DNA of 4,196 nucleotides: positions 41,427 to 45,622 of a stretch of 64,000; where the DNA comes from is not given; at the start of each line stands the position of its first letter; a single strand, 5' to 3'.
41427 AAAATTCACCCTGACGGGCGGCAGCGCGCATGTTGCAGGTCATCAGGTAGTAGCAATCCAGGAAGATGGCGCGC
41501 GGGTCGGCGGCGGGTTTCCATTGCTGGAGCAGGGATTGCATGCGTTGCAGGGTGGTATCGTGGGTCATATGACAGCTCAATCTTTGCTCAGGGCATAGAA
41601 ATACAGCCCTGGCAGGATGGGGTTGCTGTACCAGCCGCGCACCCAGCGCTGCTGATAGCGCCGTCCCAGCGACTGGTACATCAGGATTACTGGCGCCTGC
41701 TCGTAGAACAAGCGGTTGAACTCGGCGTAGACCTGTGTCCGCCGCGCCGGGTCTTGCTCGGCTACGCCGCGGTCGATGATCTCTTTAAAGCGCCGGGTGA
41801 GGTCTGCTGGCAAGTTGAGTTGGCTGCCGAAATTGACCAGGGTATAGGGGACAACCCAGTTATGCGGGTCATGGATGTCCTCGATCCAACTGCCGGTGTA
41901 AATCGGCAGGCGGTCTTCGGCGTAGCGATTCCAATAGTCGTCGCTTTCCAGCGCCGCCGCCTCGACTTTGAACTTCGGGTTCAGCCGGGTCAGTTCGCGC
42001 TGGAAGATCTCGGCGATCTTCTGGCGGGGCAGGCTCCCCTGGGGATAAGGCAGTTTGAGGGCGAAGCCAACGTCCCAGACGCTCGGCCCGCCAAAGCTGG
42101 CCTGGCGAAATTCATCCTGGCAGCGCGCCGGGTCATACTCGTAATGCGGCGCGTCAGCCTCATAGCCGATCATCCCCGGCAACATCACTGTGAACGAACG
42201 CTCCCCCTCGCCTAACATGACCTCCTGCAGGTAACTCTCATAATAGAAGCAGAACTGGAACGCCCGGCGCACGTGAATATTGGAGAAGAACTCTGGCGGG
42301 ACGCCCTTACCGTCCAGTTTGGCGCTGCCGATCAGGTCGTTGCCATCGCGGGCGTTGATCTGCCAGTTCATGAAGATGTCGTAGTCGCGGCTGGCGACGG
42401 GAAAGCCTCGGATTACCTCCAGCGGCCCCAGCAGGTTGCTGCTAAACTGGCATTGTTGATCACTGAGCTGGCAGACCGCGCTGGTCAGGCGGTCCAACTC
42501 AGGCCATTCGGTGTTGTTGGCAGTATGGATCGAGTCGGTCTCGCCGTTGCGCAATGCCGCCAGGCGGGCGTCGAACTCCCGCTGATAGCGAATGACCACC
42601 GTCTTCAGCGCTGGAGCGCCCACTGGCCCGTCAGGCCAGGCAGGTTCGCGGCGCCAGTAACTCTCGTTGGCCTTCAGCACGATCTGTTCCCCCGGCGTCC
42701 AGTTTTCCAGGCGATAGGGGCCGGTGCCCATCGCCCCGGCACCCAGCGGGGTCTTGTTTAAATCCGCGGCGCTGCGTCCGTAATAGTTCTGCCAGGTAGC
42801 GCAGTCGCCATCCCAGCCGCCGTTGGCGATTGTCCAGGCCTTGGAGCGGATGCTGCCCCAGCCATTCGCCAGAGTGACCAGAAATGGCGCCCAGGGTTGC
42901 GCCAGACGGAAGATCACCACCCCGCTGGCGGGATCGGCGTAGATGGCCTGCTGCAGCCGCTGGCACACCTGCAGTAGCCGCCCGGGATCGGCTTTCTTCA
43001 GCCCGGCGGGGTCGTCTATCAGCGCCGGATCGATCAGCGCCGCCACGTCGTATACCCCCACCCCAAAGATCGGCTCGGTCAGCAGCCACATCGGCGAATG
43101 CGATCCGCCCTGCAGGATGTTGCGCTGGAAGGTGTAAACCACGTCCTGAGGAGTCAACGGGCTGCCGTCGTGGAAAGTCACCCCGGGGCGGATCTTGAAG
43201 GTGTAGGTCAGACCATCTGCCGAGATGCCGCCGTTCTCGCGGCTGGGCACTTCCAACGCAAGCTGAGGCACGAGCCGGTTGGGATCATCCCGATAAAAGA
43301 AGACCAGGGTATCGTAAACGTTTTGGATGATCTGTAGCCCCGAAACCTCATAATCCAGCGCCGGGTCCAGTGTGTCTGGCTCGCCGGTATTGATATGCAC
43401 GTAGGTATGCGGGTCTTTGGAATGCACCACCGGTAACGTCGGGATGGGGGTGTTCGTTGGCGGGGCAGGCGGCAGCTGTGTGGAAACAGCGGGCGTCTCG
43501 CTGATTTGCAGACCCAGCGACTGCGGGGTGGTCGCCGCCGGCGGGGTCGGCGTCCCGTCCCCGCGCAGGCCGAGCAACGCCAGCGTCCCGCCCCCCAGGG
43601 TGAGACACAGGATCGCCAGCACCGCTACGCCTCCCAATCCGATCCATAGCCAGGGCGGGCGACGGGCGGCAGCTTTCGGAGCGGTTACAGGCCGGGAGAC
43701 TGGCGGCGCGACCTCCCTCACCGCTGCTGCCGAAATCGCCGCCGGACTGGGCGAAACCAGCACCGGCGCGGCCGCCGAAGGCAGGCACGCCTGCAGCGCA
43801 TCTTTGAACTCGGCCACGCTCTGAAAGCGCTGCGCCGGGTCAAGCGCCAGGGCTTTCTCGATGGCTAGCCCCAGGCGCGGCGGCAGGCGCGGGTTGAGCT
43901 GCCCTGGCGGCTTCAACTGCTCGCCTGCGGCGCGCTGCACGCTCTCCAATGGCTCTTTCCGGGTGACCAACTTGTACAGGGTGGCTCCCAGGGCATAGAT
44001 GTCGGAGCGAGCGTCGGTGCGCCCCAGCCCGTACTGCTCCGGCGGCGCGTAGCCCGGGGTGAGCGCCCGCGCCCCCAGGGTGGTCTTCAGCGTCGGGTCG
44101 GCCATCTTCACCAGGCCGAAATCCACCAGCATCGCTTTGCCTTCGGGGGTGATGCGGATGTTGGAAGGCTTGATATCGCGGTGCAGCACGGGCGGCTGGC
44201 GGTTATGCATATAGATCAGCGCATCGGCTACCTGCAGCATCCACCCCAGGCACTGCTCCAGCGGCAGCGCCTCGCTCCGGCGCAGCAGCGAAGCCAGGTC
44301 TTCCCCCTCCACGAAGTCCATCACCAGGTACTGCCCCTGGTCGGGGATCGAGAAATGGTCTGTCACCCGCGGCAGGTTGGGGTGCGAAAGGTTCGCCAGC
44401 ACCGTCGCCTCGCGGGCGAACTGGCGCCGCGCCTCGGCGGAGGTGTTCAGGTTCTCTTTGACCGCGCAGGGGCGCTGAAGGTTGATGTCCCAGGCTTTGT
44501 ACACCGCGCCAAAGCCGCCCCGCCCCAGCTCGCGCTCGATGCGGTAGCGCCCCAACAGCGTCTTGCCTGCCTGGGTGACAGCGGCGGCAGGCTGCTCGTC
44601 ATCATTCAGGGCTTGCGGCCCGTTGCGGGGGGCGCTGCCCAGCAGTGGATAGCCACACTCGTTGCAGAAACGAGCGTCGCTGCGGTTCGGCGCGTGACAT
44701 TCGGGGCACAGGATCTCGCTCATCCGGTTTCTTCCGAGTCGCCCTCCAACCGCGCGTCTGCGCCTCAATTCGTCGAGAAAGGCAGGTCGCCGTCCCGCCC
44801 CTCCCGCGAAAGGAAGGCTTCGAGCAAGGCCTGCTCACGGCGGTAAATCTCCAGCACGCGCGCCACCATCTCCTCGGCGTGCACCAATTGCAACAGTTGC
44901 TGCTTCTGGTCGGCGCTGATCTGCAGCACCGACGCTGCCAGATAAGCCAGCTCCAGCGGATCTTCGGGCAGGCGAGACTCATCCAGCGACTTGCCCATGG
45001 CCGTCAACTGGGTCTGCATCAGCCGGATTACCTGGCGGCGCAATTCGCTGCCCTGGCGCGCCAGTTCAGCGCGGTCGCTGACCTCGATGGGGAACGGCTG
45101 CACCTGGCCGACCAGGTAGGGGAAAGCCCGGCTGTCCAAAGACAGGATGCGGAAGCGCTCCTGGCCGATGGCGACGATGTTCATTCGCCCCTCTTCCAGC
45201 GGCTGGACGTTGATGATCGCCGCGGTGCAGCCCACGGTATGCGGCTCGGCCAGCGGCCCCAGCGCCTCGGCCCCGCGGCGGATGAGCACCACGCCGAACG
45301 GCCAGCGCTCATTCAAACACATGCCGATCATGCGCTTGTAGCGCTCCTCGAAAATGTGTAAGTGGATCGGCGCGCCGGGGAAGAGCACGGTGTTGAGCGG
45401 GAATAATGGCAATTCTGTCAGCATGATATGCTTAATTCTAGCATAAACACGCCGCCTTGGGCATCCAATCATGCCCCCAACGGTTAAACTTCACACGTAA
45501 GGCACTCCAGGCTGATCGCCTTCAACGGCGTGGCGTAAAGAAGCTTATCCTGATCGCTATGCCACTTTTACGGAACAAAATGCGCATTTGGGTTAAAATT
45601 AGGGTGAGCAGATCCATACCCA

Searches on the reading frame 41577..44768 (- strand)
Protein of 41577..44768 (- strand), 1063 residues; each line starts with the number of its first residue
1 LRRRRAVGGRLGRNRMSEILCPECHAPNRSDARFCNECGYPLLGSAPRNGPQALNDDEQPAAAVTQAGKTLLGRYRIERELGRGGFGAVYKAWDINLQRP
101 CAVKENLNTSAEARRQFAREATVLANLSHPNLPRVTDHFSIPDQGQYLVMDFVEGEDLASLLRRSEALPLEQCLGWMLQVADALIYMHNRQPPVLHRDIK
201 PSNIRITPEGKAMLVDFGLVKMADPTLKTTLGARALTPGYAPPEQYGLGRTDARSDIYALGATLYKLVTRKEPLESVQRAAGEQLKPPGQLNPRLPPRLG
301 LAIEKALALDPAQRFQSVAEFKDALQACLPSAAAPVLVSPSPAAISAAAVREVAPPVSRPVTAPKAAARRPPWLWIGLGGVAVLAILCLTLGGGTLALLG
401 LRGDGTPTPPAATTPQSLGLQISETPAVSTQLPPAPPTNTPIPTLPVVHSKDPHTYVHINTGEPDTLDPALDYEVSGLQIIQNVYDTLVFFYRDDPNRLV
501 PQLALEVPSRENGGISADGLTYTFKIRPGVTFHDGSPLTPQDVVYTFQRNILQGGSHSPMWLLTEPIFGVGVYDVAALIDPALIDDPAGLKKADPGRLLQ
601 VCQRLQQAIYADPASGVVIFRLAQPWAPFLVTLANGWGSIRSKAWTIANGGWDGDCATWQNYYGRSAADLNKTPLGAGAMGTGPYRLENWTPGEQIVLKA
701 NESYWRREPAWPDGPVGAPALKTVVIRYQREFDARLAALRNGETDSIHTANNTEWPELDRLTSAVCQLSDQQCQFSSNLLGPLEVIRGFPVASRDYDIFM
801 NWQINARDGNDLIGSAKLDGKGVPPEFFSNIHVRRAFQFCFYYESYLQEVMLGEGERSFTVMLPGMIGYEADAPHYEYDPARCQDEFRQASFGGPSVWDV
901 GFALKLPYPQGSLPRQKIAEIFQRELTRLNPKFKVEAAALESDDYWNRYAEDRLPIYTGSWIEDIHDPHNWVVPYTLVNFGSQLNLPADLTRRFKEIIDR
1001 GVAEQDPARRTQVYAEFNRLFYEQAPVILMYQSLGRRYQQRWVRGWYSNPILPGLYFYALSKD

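Call 70: search_protein_families(library=pfam, proteins=[window:41577-44768:-], max_evalue=0.00001)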
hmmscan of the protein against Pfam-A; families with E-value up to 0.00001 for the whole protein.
window:41577-44768:- (1063 aa): 6 families
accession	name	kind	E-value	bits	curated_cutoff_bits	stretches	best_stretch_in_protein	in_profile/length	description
PF00496.27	SBP_bac_5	-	1e-54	186.5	32.4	1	499-975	2-360/368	Bacterial extracellular solute-binding proteins, family 5 Middle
PF00069.31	Pkinase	-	8.2e-41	140.6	31.7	1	75-279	1-202/263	Protein kinase domain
PF07714.23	PK_Tyr_Ser-Thr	-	2.8e-28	99.4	23.1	1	77-281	3-212/258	Protein tyrosine and serine/threonine kinase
PF13240.11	Zn_Ribbon_1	-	4.1e-07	30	25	1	21-42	2-23/23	zinc-ribbon domain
PF01636.29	APH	-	1.2e-06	28.9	23.2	0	173-226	146-203/239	Phosphotransferase enzyme family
PF03109.22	ABC1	-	8.7e-06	25.5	22.9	0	104-230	105-224/244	ABC1 atypical kinase-like domain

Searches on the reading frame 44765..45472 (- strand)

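Call 70: search_protein_families(library=pfam, proteins=[window:44765-45472:-], max_evalue=0.00001)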
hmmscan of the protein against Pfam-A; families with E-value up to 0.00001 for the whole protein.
window:44765-45472:- (235 aa): 1 family
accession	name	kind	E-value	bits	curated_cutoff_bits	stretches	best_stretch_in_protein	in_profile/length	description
PF02190.22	LON_substr_bdg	-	1.3e-36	126.9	28.7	1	20-209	1-197/200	ATP-dependent protease La (LON) substrate-binding domain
